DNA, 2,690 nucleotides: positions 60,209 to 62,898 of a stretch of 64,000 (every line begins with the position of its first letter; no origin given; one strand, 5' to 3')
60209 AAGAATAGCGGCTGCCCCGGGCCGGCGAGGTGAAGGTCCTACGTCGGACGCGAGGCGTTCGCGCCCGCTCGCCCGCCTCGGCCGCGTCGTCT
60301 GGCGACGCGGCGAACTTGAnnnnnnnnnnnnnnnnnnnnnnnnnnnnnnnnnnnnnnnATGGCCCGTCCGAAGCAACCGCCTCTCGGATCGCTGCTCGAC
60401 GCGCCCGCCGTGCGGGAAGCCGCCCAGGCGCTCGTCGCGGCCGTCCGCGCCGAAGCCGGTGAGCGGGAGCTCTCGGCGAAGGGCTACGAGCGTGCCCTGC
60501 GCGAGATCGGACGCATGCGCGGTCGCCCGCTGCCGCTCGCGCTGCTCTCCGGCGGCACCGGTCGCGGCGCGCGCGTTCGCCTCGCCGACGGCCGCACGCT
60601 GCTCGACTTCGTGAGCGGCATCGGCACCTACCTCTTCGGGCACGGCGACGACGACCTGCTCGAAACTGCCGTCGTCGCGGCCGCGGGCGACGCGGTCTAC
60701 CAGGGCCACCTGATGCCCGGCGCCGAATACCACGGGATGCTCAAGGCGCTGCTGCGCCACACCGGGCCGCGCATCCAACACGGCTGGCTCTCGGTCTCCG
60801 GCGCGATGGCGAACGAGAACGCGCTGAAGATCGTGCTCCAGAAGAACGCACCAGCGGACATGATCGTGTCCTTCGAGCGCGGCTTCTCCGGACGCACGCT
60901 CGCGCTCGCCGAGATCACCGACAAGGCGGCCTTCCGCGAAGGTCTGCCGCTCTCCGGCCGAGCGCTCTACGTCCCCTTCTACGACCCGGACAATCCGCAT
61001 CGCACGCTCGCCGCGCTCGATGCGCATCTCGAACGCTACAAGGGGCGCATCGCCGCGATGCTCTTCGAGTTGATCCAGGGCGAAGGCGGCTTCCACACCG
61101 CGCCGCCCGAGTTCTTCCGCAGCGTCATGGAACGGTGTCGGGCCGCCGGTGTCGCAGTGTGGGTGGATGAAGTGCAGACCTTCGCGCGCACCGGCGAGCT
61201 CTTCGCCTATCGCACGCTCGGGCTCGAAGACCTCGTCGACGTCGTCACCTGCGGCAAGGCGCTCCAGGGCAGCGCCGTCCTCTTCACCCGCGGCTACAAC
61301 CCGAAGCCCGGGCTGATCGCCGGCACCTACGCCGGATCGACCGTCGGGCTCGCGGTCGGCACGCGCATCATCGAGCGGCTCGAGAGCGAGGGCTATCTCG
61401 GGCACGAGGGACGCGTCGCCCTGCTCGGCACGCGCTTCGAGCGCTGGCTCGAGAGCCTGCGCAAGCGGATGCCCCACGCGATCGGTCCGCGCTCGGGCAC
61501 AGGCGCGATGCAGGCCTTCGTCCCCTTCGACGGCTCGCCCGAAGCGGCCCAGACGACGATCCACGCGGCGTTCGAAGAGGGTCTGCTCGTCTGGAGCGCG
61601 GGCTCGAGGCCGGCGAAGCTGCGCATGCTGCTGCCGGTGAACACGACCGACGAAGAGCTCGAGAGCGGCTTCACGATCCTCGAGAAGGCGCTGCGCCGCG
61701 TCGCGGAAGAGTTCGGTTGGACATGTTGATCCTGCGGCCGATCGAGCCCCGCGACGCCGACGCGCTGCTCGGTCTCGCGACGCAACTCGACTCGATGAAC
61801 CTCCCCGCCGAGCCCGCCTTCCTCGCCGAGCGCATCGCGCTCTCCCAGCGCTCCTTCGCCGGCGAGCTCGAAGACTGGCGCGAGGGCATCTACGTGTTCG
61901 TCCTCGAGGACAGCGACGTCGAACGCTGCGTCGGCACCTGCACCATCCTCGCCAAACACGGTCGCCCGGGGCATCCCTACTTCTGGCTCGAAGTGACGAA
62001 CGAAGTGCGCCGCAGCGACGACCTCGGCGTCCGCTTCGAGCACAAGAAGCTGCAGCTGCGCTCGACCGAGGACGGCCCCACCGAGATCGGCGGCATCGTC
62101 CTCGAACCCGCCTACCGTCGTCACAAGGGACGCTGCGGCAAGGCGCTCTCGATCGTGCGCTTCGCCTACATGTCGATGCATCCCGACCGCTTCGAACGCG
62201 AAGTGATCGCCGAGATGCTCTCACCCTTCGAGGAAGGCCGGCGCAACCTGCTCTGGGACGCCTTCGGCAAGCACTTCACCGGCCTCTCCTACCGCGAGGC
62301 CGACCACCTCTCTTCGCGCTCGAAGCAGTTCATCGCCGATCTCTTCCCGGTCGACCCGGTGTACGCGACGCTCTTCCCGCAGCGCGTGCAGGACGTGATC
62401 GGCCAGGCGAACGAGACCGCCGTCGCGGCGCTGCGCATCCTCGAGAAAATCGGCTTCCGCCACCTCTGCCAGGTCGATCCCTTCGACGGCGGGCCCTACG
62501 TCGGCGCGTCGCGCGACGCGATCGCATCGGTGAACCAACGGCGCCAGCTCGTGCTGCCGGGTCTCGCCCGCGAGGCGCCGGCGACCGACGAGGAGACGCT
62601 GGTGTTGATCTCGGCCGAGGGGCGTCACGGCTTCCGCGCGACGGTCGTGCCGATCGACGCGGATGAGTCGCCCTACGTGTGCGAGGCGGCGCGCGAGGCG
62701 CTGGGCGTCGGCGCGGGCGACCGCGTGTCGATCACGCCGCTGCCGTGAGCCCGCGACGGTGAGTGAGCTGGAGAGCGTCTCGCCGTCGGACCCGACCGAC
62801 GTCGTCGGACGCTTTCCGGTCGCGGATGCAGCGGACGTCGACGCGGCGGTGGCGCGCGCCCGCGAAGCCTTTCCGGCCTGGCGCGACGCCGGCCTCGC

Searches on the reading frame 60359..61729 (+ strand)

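Call 56: search_protein_families(library=pfam, proteins=[window:60359-61729:+], max_evalue=0.01)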
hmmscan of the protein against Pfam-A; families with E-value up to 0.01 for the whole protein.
window:60359-61729:+ (456 aa): 1 family
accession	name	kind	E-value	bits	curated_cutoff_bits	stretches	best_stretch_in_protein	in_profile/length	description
PF00202.27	Aminotran_3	-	1.1e-48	166.4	30.5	1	68-445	16-403/403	Aminotransferase class-III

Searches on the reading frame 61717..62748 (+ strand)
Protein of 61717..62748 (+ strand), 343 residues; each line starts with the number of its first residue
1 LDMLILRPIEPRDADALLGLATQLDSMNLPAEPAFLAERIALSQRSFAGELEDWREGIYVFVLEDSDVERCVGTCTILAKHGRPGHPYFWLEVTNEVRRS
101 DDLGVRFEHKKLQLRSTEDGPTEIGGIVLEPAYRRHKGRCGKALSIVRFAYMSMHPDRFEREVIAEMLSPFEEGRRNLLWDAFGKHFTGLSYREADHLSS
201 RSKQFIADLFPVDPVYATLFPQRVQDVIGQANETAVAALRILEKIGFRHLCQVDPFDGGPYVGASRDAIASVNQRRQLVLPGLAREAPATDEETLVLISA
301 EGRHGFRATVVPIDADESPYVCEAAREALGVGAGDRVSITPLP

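Call 56: search_protein_families(library=pfam, proteins=[window:61717-62748:+], max_evalue=0.01)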
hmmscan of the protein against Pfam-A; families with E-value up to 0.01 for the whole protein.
window:61717-62748:+ (343 aa): 2 families
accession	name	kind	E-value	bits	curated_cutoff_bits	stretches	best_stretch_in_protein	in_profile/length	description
PF04958.18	AstA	-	2e-89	300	29.4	1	3-340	1-336/337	Arginine N-succinyltransferase beta subunit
PF13302.13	Acetyltransf_3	-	0.0009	20.4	25.4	0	4-86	2-80/138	Acetyltransferase (GNAT) domain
